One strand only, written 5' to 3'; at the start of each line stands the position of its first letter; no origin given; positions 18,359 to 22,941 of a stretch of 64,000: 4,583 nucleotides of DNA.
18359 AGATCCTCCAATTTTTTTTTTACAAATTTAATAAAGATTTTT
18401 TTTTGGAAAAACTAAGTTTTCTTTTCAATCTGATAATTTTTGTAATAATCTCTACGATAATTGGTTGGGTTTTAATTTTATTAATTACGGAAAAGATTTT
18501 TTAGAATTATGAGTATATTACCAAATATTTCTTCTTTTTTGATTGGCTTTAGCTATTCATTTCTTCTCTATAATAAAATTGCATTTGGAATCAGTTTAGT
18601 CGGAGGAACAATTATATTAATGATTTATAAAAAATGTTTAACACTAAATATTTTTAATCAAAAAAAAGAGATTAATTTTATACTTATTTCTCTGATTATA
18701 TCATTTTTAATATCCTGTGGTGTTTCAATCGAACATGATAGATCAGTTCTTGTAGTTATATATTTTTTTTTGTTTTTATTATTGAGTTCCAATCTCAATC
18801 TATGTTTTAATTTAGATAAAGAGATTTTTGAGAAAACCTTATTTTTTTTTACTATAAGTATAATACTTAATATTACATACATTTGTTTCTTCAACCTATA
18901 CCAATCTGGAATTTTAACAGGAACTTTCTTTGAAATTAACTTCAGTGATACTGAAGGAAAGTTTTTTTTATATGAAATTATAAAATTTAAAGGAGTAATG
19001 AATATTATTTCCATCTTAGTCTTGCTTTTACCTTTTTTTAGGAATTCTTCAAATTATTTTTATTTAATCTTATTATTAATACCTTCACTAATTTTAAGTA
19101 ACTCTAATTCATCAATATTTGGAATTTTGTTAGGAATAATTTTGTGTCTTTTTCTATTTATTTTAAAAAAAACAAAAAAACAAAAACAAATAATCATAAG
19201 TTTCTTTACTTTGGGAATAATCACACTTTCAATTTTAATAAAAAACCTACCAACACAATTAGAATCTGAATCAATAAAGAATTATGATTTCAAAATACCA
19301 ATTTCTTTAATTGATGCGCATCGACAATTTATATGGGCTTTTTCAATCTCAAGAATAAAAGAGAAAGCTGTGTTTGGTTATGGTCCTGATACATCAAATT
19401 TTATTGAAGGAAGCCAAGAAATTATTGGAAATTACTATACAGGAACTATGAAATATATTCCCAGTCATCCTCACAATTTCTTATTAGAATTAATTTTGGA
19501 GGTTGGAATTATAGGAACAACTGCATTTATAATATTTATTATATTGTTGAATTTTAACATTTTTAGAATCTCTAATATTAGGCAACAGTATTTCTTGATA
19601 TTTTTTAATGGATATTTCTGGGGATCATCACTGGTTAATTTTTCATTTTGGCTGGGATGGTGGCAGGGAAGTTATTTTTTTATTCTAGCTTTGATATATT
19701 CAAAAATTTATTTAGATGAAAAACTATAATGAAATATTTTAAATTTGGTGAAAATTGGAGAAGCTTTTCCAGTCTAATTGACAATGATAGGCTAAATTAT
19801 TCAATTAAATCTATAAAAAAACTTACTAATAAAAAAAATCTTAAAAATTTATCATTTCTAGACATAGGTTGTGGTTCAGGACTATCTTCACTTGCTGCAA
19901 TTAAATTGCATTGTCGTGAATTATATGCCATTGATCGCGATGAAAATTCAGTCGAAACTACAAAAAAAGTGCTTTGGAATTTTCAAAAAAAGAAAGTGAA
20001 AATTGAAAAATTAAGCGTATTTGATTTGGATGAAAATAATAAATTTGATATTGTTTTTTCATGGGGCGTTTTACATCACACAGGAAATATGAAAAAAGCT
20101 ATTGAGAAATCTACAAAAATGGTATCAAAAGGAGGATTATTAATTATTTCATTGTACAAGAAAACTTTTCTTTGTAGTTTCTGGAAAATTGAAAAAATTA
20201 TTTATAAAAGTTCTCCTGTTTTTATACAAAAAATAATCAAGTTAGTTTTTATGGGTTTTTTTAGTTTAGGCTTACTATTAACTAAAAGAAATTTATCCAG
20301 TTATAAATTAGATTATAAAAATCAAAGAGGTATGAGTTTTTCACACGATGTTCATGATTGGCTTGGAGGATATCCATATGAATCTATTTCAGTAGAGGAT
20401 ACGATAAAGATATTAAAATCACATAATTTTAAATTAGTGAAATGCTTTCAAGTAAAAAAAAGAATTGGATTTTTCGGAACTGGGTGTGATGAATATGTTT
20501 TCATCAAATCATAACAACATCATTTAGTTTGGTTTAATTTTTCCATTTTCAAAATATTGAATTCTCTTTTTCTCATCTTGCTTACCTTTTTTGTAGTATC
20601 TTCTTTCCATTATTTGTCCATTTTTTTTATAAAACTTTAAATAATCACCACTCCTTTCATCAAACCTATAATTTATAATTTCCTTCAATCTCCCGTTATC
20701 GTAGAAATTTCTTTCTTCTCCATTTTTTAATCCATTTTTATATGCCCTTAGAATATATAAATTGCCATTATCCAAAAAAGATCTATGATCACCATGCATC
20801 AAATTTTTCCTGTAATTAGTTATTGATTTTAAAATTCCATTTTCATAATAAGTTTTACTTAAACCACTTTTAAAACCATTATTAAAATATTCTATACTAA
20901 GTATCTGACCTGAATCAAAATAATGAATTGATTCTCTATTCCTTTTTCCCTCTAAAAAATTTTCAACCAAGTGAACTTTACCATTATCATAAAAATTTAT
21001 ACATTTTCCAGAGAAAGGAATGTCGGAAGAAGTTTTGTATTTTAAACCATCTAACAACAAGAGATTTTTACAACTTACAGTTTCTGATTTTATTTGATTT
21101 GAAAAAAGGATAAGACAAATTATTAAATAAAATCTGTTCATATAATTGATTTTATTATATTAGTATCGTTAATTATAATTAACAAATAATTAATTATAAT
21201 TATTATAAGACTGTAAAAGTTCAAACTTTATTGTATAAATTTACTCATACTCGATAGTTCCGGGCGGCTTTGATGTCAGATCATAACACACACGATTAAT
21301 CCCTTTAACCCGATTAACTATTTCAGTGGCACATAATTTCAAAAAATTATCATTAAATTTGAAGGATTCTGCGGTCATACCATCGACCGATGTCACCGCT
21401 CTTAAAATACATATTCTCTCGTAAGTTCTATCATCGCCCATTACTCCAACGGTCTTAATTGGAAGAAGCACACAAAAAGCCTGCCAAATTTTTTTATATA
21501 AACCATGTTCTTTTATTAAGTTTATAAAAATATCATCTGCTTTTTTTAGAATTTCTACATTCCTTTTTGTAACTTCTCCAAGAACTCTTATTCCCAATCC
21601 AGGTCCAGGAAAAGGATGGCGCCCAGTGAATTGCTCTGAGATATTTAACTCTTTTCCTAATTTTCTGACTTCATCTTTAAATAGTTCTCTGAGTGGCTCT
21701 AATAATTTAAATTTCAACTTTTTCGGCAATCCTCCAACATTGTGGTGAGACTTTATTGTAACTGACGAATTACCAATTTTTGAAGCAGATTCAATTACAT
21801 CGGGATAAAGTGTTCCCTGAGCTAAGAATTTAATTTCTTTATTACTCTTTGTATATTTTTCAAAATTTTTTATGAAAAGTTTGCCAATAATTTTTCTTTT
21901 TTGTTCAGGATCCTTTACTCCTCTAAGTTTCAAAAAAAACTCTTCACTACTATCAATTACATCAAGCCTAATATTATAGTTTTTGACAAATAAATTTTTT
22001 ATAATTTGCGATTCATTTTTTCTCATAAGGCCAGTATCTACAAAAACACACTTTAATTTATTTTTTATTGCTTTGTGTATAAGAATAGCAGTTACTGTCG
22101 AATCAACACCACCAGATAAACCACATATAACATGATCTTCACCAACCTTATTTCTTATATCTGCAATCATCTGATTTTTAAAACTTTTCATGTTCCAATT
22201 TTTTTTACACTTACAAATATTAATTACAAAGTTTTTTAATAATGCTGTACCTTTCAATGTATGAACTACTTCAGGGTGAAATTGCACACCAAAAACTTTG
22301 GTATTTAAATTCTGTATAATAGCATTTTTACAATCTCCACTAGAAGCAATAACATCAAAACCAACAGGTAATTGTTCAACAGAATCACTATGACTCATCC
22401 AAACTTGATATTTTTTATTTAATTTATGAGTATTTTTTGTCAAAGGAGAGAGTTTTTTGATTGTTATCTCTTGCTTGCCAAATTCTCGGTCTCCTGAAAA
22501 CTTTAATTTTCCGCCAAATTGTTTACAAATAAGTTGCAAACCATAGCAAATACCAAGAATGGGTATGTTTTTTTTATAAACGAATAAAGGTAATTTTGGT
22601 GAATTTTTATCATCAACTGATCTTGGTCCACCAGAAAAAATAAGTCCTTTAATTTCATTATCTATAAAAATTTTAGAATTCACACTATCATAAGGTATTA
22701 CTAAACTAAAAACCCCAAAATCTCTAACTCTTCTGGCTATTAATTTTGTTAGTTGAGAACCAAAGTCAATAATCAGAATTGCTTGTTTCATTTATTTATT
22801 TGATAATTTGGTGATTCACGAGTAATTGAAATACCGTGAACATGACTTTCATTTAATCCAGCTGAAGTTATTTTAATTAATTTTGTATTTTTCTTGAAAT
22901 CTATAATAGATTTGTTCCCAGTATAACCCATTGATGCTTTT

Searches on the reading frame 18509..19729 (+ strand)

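Call 50: search_protein_families(library=pfam, proteins=[window:18509-19729:+], max_evalue=0.001)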
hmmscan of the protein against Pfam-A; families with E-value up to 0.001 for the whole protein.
window:18509-19729:+ (406 aa): 1 family
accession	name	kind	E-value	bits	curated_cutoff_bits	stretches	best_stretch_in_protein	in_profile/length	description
PF04932.20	Wzy_C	-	6.8e-17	62.1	31.7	1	186-341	2-149/149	O-Antigen ligase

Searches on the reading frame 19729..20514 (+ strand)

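Call 50: search_protein_families(library=pfam, proteins=[window:19729-20514:+], max_evalue=0.001)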
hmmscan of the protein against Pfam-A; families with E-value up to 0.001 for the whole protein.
window:19729-20514:+ (261 aa): 13 families
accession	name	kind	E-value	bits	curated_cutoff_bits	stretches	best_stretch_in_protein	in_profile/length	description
PF13847.12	Methyltransf_31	-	7.5e-16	58.6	27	1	39-144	3-113/145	Methyltransferase domain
PF08242.18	Methyltransf_12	-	3.5e-13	50.5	30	1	44-138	1-98/98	Methyltransferase domain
PF08241.18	Methyltransf_11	-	5.6e-13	49.8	21.2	1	44-140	1-95/95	Methyltransferase domain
PF13489.12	Methyltransf_23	-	1.2e-11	45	27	1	33-146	16-122/164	Methyltransferase domain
PF13649.12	Methyltransf_25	-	1.6e-11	45.2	27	1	44-136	2-97/97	Methyltransferase domain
PF06325.19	PrmA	-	2.9e-11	43.9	22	1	29-141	155-259/296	Ribosomal protein L11 methyltransferase (PrmA)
PF08003.17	Methyltransf_9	-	6.5e-07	29.1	23.8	1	36-140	112-217/315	Protein of unknown function (DUF1698)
PF05175.20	MTS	-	1.2e-06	28.7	23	1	39-141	31-139/170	Methyltransferase small domain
PF02353.26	CMAS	-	2.5e-06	27.5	27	1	30-141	52-165/273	Mycolic acid cyclopropane synthetase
PF03848.20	TehB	-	7.1e-05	22.8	20.4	1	36-137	27-129/193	Tellurite resistance protein TehB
PF03602.21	Cons_hypoth95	-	0.0002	21.5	24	1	36-138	38-148/182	Conserved hypothetical protein 95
PF02527.21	GidB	-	0.00043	20.1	27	1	25-139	38-145/184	rRNA small subunit methyltransferase G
PF03291.22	mRNA_G-N7_MeTrfase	-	0.00061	19.4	26.6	1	7-91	25-113/315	mRNA (guanine-N(7))-methyltransferase domain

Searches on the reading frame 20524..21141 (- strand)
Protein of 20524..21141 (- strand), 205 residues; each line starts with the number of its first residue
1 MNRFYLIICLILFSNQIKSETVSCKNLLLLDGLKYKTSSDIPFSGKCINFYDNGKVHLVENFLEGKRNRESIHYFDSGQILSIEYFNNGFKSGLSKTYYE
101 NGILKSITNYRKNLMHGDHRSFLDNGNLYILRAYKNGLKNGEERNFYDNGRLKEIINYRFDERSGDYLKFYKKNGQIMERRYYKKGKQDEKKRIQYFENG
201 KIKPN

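Call 50: search_protein_families(library=pfam, proteins=[window:20524-21141:-], max_evalue=0.001)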
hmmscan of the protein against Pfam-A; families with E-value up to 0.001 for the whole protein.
window:20524-21141:- (205 aa): 1 family
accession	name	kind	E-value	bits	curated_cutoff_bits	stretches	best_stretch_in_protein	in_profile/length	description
PF07661.19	MORN_2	-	3e-19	67.2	29.6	1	93-111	3-21/22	MORN repeat variant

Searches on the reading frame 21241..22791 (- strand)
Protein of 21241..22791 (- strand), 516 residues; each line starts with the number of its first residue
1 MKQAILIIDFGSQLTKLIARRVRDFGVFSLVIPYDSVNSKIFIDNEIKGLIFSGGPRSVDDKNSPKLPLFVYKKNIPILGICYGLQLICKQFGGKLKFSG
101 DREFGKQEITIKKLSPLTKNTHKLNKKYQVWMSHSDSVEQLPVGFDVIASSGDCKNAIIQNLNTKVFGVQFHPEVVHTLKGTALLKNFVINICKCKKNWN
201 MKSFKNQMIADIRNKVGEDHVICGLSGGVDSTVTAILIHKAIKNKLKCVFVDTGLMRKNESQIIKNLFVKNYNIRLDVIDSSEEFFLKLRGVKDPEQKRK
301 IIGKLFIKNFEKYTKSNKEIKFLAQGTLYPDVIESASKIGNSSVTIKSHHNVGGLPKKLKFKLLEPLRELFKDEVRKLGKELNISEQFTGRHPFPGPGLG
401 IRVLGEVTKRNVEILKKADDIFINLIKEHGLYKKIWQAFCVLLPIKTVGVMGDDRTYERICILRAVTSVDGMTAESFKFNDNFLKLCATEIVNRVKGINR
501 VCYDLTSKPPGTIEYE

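Call 50: search_protein_families(library=pfam, proteins=[window:21241-22791:-], max_evalue=0.001)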
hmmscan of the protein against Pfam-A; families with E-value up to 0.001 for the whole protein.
window:21241-22791:- (516 aa): 7 families
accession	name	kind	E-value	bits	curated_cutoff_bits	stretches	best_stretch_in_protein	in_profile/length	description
PF00117.34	GATase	-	1.8e-43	148.8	22.8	1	6-191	1-189/190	Glutamine amidotransferase class-I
PF00958.27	GMP_synt_C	-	5.9e-38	129.3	27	1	426-515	3-92/92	GMP synthase C terminal domain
PF07722.19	Peptidase_C26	-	2.8e-13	50.6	20.5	1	71-174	101-219/219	Peptidase C26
PF02540.23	NAD_synthase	-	3.2e-10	40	21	1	208-280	8-80/242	NAD synthase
PF01507.26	PAPS_reduct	-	1.7e-05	25.4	22.5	1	224-298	5-77/175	Phosphoadenosine phosphosulfate reductase domain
PF03054.22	tRNA_Me_trans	-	1.8e-05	25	20.6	1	220-260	2-41/202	tRNA methyl transferase HUP domain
PF06508.19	QueC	-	4.6e-05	23.5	22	0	221-281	2-60/210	Queuosine biosynthesis protein QueC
